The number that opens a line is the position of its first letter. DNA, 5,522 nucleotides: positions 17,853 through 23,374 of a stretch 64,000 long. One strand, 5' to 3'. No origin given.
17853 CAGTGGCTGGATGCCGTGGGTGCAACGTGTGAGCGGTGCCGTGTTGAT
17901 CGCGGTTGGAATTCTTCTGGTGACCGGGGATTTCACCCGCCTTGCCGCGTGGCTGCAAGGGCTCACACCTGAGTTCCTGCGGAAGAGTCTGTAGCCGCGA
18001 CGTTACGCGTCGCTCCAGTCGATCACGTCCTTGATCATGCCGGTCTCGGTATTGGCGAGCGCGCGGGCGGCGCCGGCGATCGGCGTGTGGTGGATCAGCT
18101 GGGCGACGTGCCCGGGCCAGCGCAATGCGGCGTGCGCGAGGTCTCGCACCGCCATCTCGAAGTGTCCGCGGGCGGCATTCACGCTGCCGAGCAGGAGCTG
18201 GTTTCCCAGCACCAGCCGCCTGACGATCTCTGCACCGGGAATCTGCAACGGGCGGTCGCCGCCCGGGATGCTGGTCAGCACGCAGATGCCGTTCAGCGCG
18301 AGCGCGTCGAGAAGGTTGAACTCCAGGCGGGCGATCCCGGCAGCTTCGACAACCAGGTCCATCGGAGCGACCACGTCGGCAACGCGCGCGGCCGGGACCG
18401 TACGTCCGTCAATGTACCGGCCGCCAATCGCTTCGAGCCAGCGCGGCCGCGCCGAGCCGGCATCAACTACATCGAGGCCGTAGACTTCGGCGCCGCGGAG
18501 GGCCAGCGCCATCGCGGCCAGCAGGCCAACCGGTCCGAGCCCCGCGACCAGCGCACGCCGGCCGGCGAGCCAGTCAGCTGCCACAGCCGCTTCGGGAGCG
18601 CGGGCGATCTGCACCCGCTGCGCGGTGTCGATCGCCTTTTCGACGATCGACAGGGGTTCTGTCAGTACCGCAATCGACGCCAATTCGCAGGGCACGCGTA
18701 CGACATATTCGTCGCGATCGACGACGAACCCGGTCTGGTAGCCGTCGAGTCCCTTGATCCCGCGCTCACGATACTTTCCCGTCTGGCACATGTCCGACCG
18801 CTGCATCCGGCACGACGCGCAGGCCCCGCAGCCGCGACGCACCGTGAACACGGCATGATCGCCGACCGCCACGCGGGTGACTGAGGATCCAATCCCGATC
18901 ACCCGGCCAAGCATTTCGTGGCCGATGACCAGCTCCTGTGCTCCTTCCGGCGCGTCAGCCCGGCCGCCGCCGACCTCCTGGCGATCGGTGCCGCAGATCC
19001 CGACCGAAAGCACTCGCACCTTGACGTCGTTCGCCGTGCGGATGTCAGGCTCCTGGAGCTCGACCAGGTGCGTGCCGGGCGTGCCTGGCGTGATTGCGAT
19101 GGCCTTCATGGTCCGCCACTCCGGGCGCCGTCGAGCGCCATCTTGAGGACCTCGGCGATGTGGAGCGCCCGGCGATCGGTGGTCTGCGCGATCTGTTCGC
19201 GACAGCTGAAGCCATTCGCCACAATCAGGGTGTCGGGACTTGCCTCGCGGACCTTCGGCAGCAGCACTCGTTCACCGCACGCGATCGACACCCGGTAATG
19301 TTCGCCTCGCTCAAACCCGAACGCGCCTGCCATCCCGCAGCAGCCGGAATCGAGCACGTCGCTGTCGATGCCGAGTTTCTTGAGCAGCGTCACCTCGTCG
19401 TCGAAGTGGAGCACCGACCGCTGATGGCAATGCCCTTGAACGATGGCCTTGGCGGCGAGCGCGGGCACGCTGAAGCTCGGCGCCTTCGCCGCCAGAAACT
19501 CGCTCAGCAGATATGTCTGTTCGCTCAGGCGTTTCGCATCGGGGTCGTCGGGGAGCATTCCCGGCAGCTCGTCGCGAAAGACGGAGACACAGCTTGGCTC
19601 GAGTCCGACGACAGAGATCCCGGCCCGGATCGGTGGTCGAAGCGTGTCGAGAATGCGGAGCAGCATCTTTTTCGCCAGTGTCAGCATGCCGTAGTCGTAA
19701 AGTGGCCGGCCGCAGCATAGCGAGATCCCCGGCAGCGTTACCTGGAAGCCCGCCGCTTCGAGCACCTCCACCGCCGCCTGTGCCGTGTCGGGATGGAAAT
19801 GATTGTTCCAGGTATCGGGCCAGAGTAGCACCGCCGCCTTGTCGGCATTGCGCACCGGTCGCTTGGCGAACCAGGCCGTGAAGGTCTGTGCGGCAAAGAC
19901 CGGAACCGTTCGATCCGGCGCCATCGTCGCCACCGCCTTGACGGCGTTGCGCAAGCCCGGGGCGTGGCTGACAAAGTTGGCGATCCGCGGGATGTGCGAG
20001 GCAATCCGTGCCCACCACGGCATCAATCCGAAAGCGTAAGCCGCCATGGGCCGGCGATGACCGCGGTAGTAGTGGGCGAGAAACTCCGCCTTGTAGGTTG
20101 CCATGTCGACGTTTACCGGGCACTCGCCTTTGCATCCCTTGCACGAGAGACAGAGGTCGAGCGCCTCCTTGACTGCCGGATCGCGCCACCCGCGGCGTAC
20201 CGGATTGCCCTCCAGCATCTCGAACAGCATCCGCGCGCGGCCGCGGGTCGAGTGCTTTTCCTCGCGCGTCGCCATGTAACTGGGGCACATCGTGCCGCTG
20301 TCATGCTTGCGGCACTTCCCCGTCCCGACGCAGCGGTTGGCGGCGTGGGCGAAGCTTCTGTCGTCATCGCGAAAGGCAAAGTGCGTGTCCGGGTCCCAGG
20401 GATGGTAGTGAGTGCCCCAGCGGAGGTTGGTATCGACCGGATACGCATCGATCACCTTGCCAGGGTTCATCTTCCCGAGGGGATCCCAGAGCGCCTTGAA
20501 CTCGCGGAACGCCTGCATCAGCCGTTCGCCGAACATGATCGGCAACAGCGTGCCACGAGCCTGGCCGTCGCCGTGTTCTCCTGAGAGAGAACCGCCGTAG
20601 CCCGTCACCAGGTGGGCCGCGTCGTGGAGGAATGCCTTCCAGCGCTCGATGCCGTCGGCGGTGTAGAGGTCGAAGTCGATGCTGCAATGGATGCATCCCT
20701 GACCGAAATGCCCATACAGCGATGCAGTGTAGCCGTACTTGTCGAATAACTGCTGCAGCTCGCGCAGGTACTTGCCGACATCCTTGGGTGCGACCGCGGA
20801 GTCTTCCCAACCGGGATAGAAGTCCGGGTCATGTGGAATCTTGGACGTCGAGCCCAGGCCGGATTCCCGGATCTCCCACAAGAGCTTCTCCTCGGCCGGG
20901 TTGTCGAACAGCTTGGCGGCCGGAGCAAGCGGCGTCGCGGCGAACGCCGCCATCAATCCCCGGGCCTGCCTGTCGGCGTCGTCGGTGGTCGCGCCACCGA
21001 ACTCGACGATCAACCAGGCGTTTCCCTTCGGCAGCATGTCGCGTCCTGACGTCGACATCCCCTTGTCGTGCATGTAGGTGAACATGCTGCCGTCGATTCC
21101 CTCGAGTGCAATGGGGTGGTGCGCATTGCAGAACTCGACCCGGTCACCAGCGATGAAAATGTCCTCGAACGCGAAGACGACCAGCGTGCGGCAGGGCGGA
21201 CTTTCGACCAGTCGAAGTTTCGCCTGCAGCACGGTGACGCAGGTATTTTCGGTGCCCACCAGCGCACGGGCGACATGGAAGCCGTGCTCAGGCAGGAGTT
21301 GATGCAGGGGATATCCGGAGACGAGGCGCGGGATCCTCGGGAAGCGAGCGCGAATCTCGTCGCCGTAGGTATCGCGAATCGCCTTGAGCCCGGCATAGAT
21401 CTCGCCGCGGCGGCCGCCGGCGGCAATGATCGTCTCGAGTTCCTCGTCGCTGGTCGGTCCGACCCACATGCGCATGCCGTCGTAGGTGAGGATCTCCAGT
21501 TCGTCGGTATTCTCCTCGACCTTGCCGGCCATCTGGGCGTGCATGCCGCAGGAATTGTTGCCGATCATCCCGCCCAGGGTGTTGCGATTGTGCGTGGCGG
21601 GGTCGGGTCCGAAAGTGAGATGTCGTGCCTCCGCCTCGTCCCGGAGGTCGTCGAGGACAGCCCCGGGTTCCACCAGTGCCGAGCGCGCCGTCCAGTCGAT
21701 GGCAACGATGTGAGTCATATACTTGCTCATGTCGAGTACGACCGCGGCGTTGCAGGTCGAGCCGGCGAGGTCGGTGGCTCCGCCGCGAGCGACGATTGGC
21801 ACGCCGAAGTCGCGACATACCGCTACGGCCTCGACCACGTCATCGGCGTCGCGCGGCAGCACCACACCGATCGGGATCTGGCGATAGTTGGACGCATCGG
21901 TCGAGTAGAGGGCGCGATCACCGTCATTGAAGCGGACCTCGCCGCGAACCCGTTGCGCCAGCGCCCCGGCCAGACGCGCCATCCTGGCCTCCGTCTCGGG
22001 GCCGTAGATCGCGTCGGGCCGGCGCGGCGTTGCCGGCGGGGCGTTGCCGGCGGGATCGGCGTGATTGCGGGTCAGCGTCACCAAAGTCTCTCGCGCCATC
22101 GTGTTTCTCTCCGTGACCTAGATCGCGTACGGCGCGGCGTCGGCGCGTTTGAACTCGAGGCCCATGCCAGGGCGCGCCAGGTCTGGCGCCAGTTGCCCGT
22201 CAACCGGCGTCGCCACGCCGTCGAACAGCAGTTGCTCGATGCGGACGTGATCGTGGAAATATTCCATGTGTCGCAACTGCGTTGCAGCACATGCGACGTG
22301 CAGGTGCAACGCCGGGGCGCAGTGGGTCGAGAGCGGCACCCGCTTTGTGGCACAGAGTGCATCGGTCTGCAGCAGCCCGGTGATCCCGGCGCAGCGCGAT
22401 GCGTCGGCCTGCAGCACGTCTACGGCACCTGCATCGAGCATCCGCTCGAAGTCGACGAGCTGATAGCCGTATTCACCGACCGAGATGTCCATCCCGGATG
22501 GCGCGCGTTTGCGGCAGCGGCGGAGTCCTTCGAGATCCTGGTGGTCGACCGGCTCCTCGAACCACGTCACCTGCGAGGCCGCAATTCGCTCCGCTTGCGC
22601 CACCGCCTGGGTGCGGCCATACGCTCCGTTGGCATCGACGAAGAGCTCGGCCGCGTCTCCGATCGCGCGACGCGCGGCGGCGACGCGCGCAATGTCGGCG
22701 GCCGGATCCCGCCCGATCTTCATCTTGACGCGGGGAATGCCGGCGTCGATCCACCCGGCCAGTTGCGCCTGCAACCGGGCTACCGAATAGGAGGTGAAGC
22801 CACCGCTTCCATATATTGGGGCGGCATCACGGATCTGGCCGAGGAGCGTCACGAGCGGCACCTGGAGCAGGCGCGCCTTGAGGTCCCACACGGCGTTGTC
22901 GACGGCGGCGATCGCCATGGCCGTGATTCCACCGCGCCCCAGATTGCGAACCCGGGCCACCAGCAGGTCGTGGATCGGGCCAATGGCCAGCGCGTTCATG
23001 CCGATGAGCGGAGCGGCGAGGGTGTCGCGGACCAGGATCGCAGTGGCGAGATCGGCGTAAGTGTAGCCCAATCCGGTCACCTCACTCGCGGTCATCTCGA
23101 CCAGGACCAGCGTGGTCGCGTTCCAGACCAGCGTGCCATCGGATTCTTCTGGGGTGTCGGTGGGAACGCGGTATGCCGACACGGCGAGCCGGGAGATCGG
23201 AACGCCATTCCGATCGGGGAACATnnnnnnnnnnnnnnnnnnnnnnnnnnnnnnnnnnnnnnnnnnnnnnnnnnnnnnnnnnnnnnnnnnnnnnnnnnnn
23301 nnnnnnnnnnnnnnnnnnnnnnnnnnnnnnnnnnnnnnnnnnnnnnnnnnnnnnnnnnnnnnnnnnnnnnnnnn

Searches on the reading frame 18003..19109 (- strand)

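Call 71: search_protein_families(library=pfam, proteins=[window:18003-19109:-], max_evalue=0.00001)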
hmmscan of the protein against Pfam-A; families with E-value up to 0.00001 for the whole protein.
window:18003-19109:- (368 aa): 2 families
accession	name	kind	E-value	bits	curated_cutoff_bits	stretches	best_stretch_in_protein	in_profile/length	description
PF16912.11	Glu_dehyd_C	-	3.7e-43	147.9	34.9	1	145-364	2-210/211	Glucose dehydrogenase C-terminus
PF08240.17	ADH_N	-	7.7e-17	61.9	23.5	1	26-140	2-103/104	Alcohol dehydrogenase GroES-like domain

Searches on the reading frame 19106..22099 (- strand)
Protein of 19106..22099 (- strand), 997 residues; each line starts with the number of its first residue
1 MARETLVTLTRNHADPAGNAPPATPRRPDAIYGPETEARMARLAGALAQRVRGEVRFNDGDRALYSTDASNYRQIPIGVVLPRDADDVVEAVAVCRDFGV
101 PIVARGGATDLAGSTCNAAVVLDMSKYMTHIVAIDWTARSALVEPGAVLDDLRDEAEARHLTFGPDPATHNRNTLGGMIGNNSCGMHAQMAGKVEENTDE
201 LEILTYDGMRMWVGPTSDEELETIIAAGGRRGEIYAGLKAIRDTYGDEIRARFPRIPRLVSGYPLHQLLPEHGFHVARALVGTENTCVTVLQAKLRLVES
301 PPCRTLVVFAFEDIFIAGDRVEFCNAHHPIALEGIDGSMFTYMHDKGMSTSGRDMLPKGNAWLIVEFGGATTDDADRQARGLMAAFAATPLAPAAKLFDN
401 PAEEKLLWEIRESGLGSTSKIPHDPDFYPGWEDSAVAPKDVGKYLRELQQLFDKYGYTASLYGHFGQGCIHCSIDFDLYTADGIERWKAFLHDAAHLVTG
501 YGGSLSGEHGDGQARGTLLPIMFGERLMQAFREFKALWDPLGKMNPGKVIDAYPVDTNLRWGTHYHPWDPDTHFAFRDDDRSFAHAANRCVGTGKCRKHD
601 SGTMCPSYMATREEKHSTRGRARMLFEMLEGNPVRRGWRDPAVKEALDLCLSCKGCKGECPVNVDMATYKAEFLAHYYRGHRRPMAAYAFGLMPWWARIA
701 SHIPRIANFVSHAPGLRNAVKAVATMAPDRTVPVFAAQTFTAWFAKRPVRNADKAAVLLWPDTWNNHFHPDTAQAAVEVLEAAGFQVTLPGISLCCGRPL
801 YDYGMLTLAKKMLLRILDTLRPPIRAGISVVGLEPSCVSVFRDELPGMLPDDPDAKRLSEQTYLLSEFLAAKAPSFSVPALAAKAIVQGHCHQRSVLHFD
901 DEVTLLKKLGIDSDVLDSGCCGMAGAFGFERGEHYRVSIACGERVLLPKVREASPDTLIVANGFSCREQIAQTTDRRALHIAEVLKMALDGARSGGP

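Call 71: search_protein_families(library=pfam, proteins=[window:19106-22099:-], max_evalue=0.00001)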
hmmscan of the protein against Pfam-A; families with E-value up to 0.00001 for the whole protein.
window:19106-22099:- (997 aa): 5 families
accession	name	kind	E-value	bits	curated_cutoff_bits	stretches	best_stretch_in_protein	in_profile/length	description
PF02913.24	FAD-oxidase_C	-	6e-43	147.8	21.2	1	302-549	3-248/248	FAD linked oxidases, C-terminal domain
PF01565.28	FAD_binding_4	-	1.5e-33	115.9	26.4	1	76-212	1-137/139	FAD binding domain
PF13183.11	Fer4_8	-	7.4e-09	36.5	27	1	587-664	2-68/68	4Fe-4S dicluster domain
PF13534.11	Fer4_17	-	6.7e-08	33.4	22.2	1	589-665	1-61/61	4Fe-4S dicluster domain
PF02754.22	CCG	-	7.6e-06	26.4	20.6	0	766-837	11-80/85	Cysteine-rich domain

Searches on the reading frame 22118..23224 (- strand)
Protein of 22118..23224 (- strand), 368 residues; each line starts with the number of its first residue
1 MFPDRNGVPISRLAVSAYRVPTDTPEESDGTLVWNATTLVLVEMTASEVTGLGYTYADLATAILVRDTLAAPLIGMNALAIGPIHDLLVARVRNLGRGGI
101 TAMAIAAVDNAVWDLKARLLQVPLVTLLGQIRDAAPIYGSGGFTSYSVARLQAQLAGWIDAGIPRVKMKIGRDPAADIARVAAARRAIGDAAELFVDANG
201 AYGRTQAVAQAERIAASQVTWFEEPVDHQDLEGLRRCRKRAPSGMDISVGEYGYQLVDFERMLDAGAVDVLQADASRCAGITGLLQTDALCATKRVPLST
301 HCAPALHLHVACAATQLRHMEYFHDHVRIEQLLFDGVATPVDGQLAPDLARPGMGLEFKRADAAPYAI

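Call 72: search_protein_families(library=pfam, proteins=[window:22118-23224:-], max_evalue=0.00001)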
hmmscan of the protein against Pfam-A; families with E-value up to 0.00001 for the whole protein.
window:22118-23224:- (368 aa): 2 families
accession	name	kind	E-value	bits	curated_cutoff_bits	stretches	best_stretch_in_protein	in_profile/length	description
PF13378.12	MR_MLE_C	-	1.1e-55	189.2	29.4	1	151-360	2-217/219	Enolase C-terminal domain-like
PF02746.21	MR_MLE_N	-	5.1e-12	46.5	22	1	36-129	25-117/117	Mandelate racemase / muconate lactonizing enzyme, N-terminal domain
